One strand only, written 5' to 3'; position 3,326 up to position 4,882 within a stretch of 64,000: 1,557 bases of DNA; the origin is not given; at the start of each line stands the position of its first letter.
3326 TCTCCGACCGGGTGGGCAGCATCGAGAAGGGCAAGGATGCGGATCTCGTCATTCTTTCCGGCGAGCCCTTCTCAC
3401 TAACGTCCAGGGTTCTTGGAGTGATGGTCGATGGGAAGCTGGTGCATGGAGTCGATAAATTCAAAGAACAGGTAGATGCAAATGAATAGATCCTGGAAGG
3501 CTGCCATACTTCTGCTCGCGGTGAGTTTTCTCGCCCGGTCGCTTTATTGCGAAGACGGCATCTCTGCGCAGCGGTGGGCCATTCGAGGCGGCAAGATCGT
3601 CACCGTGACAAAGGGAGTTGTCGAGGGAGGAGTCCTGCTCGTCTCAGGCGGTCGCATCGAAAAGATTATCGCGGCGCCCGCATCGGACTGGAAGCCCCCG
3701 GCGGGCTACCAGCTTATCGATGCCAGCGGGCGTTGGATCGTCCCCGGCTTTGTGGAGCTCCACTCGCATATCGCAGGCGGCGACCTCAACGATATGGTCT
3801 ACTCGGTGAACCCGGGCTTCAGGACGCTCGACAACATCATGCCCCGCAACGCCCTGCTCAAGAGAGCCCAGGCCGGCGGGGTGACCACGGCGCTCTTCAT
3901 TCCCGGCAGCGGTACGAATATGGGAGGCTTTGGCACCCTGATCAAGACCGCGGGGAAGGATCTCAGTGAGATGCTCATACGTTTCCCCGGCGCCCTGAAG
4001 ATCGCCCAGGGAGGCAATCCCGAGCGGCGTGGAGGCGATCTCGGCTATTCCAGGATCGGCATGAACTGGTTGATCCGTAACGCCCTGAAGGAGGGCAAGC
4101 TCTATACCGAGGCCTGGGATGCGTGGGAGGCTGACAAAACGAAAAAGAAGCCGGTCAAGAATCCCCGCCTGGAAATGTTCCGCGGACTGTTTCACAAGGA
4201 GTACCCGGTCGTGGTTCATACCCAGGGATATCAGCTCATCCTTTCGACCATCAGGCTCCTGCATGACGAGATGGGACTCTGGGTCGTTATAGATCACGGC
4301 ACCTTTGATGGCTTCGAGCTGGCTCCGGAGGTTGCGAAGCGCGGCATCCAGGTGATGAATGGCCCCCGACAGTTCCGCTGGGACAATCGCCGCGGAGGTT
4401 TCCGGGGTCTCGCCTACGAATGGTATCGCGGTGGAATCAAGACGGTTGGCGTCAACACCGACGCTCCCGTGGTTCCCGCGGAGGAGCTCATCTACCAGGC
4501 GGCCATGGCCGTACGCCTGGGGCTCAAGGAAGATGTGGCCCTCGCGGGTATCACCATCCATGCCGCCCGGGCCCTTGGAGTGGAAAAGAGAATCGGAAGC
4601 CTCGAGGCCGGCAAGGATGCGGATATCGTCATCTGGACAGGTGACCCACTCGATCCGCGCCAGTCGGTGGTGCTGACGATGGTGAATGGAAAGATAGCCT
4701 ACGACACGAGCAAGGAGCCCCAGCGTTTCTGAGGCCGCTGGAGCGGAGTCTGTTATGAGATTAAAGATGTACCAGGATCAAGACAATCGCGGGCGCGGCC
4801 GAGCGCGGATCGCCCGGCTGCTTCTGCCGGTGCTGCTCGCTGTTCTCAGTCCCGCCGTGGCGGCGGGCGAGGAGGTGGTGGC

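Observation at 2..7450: Tandem array of five secreted amidohydrolase paralogs, only one retaining the HxH metal site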

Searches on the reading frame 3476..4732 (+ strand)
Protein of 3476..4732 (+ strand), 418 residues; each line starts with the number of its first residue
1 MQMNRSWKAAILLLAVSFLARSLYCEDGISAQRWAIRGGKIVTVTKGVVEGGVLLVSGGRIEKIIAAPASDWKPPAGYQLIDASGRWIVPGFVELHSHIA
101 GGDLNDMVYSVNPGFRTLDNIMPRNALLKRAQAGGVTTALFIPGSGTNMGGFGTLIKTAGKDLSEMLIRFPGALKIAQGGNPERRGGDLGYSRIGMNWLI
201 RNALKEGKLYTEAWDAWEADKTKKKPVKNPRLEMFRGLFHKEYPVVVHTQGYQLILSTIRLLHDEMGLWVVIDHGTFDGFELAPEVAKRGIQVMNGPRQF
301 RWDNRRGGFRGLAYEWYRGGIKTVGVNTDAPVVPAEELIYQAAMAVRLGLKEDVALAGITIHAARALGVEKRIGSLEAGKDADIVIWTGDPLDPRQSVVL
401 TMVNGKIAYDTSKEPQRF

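Call 3: search_protein_families(library=pfam, proteins=[window:3476-4732:+], max_evalue=0.01)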
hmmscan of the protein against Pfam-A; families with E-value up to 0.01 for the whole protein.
window:3476-4732:+ (418 aa): 2 families
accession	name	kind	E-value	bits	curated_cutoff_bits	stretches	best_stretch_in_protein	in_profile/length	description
PF07969.17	Amidohydro_3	-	1.7e-17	64.5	29.7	2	355-409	412-472/472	Amidohydrolase family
PF01979.26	Amidohydro_1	-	3.2e-15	56.6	25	1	320-407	242-344/345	Amidohydrolase family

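Call 4: search_protein_families(library=ncbifam, proteins=[window:3476-4732:+], max_evalue=0.01)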
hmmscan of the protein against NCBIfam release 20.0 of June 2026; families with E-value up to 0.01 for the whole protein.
window:3476-4732:+ (418 aa): 55 families (the best 25 are shown)
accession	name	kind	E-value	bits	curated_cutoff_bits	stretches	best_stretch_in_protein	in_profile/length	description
NF051886.1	XaaProDiPepCaul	equivalog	6e-18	65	500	2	318-393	305-379/398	Xaa-Pro dipeptidase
NF006056.0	PRK08204.1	subfamily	7.4e-15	54.7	391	2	343-388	335-380/449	hypothetical protein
TIGR01224.1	hutI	equivalog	8.5e-15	54.4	298.15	2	332-389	295-353/377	imidazolonepropionase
NF011990.0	PRK15446.2-6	subfamily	5.8e-14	51.6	233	2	35-97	4-64/390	alpha-D-ribose 1-methylphosphonate 5-triphosphate diphosphatase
NF009941.0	PRK13404.1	subfamily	1.7e-10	40.2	647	2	36-100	8-64/478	dihydropyrimidinase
TIGR00221.1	nagA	equivalog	3.1e-10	39.6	225.65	1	360-406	339-380/380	N-acetylglucosamine-6-phosphate deacetylase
TIGR02318.1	phosphono_phnM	equivalog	8.6e-10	38.1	390.55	1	40-98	6-56/376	phosphonate metabolism protein PhnM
NF006679.0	PRK09228.1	subfamily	1.1e-09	37.6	351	2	48-99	28-79/433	guanine deaminase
TIGR03121.1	one_C_dehyd_A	equivalog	2.2e-09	36.1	392.75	1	36-156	4-116/556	formylmethanofuran dehydrogenase subunit A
NF005211.0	PRK06687.1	equivalog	2.8e-09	36.2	703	1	353-386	337-370/419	TRZ/ATZ family protein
NF005557.0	PRK07228.1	equivalog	3.2e-09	36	522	1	359-390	346-377/445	5'-deoxyadenosine deaminase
NF006549.0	PRK09045.1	equivalog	5.3e-09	35.2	540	1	352-386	343-377/444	TRZ/ATZ family hydrolase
TIGR02967.1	guan_deamin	equivalog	7.6e-09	35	375.4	2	49-100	4-55/401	guanine deaminase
NF006689.0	PRK09237.1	equivalog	9.1e-09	34.3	371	1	36-99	7-66/383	amidohydrolase/deacetylase family metallohydrolase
NF006055.0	PRK08203.1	equivalog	1.2e-08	33.9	532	1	32-99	5-71/455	8-oxoguanine deaminase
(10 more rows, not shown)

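Call 5: search_solved_structures(query=window:3476-4732:+, max_evalue=0.001, show_alignments=2)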
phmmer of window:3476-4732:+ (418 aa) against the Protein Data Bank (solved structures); distinct sequences matched with E-value up to 0.001: 41.
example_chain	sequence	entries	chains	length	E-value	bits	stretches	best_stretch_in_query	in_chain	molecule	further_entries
3ooq_A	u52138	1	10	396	1.4e-48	169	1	42-405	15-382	amidohydrolase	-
8ihq_A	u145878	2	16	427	7.6e-12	47.9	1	313-398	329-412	Amidohydrolase family protein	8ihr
8ihs_A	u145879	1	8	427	2.7e-11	46.1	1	313-398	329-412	Amidohydrolase family protein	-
8j85_A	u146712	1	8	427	4.2e-11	45.5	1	313-398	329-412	Amidohydrolase family protein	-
8yag_A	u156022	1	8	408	1.4e-10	43.8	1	311-398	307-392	Imidazolonepropionase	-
9l36_A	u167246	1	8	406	1.4e-10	43.8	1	313-398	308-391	Amidohydrolase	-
2p9b_A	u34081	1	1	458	4.4e-10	42.1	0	307-396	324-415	Possible prolidase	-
8yak_A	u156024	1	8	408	2.5e-09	39.7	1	311-398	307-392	Imidazolonepropionase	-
2oof_A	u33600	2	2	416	4.2e-09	38.9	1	331-393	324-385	4-imidazolone-5-propanoate amidohydrolase | Imidazolonepropionase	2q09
2puz_A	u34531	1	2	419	4.4e-09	38.8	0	47-117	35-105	Imidazolonepropionase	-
3mtw_A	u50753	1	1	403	4.5e-09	38.8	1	317-393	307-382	L-Arginine carboxypeptidase Cc2672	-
2gok_A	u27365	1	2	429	4.6e-09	38.8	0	47-117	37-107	Imidazolonepropionase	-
9l2o_B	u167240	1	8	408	5.7e-09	38.5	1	312-398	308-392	Imidazolonepropionase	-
9l6p_A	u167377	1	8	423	1.4e-08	37.2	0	313-400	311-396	LlADH-WT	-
9l2t_G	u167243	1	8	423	1e-07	34.4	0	313-400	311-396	Amide hydrolase LlADH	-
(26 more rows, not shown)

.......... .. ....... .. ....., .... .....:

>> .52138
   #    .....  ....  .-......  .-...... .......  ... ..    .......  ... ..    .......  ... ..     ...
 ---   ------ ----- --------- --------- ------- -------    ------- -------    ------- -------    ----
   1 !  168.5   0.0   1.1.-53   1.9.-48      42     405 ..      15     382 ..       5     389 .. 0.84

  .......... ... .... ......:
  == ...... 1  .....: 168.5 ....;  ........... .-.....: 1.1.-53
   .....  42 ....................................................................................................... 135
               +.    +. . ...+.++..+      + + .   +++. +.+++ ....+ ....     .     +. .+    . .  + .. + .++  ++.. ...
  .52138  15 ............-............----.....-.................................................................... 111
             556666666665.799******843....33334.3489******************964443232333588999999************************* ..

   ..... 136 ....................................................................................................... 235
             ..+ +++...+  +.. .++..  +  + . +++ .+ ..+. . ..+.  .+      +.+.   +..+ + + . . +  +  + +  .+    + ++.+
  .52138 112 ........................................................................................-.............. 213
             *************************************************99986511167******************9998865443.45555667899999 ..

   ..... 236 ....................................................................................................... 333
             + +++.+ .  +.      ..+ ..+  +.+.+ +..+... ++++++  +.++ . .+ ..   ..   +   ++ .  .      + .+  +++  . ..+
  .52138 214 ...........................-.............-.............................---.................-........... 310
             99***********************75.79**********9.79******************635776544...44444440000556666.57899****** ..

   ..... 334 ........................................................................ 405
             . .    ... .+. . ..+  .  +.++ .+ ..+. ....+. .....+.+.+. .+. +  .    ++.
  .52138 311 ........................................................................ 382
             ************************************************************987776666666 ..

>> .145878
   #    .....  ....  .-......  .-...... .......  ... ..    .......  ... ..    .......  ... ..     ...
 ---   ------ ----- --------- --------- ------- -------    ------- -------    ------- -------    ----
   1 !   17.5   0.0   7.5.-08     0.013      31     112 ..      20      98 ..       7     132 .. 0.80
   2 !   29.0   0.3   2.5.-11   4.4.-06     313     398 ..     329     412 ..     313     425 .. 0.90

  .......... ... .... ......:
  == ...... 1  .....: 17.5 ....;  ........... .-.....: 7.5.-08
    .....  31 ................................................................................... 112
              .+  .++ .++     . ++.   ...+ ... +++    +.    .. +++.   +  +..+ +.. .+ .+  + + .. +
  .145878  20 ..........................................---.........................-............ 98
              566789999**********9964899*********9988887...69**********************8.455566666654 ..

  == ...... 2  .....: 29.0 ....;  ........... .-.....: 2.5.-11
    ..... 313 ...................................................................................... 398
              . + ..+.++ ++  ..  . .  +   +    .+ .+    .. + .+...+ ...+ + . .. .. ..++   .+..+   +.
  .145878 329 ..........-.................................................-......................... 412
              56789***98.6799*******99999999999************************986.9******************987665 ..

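Call 9: find_homologous_proteins(query=window:3476-4732:+, max_evalue=1e-10)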
Query window:3476-4732:+ (418 aa): 1659 proteins with E <= 1e-10 among 8000 candidates; the best 120 are listed.
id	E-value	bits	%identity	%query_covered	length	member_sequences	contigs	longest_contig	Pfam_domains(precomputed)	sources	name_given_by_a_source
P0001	4.8e-273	923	96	100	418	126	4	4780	PF07969.18,PF01979.27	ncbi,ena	-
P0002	7.6e-250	847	88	100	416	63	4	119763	PF07969.18,PF01979.27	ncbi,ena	-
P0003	4.3e-246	835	86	100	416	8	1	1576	PF07969.18,PF01979.27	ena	-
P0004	1.3e-244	830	85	100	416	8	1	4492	PF07969.18,PF01979.27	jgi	-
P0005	3.2e-243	825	85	100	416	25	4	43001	PF07969.18,PF01979.27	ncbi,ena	-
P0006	2.2e-214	730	78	95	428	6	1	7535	PF07969.18,PF01979.27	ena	-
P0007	1.4e-209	714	76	95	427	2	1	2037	PF07969.18,PF01979.27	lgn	-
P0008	3.8e-207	706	76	96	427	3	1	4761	PF07969.18,PF01979.27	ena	-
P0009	1.8e-203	694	72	97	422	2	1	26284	PF07969.18,PF01979.27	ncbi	-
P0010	2.4e-201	687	75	92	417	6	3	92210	PF07969.18,PF01979.27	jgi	-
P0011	2.7e-197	674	70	97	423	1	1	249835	PF07969.18,PF01979.27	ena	-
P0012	1.1e-194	665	73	92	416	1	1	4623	PF07969.18,PF01979.27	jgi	jgi:imidazolonepropionase-like amidohydrolase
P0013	4.7e-189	647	71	92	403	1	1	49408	PF07969.18,PF01979.27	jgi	jgi:imidazolonepropionase-like amidohydrolase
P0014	4.5e-188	643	69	98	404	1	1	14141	PF07969.18,PF01979.27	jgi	jgi:imidazolonepropionase-like amidohydrolase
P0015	1.1e-187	642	70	95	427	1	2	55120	PF07969.18,PF01979.27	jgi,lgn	jgi:imidazolonepropionase-like amidohydrolase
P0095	5.7e-129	449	52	98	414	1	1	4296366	PF07969.18,PF01979.27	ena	-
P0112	2.9e-128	446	55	92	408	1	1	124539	PF07969.18,PF01979.27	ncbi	ncbi:MAG: amidohydrolase family protein [Gemmataceae bacterium]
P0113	3.3e-128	446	53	92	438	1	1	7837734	PF07969.18,PF01979.27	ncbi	ncbi:amidohydrolase family protein [Planctomycetaceae bacterium SH139]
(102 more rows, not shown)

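Call 11: find_encoding_contigs(protein=P0113, flank=10000, max_places=2)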
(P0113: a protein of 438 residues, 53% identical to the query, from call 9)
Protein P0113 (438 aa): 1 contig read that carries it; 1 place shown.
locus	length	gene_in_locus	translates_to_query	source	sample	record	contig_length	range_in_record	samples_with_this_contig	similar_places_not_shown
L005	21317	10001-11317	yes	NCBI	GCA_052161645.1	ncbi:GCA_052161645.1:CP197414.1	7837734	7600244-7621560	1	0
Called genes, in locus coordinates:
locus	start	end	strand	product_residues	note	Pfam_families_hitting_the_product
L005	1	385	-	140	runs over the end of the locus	-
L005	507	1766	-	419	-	-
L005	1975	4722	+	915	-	PF01979:Amidohydro_1 (weak), PF07969:Amidohydro_3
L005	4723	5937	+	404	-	PF01979:Amidohydro_1, PF07969:Amidohydro_3 (weak)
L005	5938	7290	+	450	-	PF01979:Amidohydro_1, PF07969:Amidohydro_3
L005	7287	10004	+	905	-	PF01979:Amidohydro_1, PF07969:Amidohydro_3, PF01979:Amidohydro_1, PF07969:Amidohydro_3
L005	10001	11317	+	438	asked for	PF07969:Amidohydro_3 (faint), PF01979:Amidohydro_1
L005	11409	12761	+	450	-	PF01979:Amidohydro_1, PF07969:Amidohydro_3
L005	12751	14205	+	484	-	PF01979:Amidohydro_1, PF07969:Amidohydro_3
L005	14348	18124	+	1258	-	PF00930:DPPIV_N (faint), PF26549:Tricorn_N, PF07676:PD40 (faint), PF26549:Tricorn_N, PF26550:Tricorn_2nd, PF14684:Tricorn_C1, PF14685:PDZ_Tricorn, PF03572:Peptidase_S41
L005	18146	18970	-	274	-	PF01061:ABC2_membrane, PF12698:ABC2_membrane_3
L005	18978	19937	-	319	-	PF00005:ABC_tran, PF13304:AAA_21 (weak), PF13732:DrrA1-3_C (weak)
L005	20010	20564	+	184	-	PF22327:Nudt16-like, PF00293:NUDIX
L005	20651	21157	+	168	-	PF01668:SmpB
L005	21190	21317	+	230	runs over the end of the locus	PF00005:ABC_tran, PF13304:AAA_21 (faint)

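Call 12: find_encoding_contigs(protein=P0112, flank=10000, max_places=2)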
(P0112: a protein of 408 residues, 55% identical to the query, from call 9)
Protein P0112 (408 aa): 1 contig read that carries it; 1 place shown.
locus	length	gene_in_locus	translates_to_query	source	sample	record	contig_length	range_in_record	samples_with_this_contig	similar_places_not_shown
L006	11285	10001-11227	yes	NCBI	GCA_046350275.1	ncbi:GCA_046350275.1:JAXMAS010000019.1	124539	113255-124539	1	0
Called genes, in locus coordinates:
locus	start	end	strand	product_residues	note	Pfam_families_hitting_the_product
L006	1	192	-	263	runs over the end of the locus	PF13267:DUF4058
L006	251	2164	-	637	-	PF00270:DEAD, PF00271:Helicase_C, PF16124:RecQ_Zn_bind (weak)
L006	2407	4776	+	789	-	PF01979:Amidohydro_1 (weak), PF07969:Amidohydro_3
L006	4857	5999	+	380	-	PF01979:Amidohydro_1, PF07969:Amidohydro_3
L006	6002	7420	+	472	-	PF01979:Amidohydro_1, PF07969:Amidohydro_3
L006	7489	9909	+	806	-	PF01979:Amidohydro_1, PF07969:Amidohydro_3, PF01979:Amidohydro_1, PF07969:Amidohydro_3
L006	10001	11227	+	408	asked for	PF07969:Amidohydro_3 (faint), PF01979:Amidohydro_1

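Call 13: find_encoding_contigs(protein=P0095, flank=10000, max_places=2)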
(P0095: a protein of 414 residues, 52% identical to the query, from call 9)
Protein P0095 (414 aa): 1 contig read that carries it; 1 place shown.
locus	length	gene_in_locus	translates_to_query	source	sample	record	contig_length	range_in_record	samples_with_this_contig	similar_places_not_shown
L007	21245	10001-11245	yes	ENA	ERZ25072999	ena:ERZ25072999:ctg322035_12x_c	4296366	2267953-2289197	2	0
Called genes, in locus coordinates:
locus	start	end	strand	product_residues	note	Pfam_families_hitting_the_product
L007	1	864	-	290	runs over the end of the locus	-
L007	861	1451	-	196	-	PF04542:Sigma70_r2, PF08281:Sigma70_r4_2, PF04545:Sigma70_r4 (weak)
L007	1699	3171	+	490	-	PF01979:Amidohydro_1 (weak)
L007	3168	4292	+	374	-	PF01979:Amidohydro_1, PF07969:Amidohydro_3 (weak)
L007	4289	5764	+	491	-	PF01979:Amidohydro_1, PF07969:Amidohydro_3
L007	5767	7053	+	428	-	PF01979:Amidohydro_1, PF07969:Amidohydro_3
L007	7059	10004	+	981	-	PF07969:Amidohydro_3 (weak), PF01979:Amidohydro_1, PF07969:Amidohydro_3 (weak)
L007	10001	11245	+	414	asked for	PF07969:Amidohydro_3 (weak), PF01979:Amidohydro_1, PF07969:Amidohydro_3 (weak)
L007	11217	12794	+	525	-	PF01979:Amidohydro_1, PF07969:Amidohydro_3 (weak)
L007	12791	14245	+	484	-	PF01979:Amidohydro_1, PF07969:Amidohydro_3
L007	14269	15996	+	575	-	PF13231:PMT_2 (weak)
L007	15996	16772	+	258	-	PF00535:Glycos_transf_2, PF10111:Glyco_tranf_2_2 (faint), PF13641:Glyco_tranf_2_3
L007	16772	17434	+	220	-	PF07578:LAB_N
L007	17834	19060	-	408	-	PF13542:HTH_Tnp_ISL3, PF01610:DDE_Tnp_ISL3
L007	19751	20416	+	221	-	PF08713:DNA_alkylation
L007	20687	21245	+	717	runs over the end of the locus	-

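Call 55: find_related_loci(query=A3, collection=metagenome_contigs, flank=10000)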
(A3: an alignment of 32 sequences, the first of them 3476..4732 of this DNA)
Query A3 (418 aa) in metagenome_contigs; peptide patterns used: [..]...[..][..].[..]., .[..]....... (x = any residue, [..] = any of these).
600 stretches matched a pattern (row limit reached: there are more); 498 encode a relative of the query (tblastn E <= 1e-3); the best 80 are kept; 80 distinct loci.
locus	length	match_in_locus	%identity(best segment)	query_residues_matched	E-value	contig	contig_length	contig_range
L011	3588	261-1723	54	28-418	1e-146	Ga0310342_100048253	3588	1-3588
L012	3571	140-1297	52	33-418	3e-134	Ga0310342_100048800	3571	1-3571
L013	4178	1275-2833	51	7-418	6e-130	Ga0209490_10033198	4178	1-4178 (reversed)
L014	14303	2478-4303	48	35-418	4e-121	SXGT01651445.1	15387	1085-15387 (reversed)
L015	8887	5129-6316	52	29-412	2e-120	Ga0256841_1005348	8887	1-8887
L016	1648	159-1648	47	5-418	1e-127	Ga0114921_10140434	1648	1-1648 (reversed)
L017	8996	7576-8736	50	26-412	7e-116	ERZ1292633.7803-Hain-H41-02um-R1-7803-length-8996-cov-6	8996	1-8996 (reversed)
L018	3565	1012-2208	48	28-417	4e-117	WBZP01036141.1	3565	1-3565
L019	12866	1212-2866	48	29-417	2e-114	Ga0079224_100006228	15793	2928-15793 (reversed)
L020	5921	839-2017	48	28-409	6e-113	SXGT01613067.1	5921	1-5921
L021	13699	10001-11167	47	34-418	4e-104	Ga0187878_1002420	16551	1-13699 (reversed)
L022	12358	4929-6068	45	32-410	2e-103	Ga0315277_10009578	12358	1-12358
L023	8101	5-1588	43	28-414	2e-99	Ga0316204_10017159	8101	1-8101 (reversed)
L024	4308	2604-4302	46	18-416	4e-94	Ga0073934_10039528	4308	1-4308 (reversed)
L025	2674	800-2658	41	13-417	4e-96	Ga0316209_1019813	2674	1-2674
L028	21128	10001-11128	43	48-418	2e-89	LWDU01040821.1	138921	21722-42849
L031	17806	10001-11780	41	33-414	3e-84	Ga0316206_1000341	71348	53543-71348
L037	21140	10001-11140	34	36-409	3e-61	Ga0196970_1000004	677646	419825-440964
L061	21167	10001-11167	34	36-413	1e-55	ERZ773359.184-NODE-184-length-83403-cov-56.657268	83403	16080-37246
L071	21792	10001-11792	33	36-415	3e-53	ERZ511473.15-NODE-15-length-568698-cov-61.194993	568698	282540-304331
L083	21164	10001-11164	33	32-409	8e-52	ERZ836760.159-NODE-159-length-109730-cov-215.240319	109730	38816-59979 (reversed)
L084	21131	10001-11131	35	36-409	1e-51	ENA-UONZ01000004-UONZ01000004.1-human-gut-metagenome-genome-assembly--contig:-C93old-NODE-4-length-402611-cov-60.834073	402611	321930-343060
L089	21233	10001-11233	32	35-414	9e-52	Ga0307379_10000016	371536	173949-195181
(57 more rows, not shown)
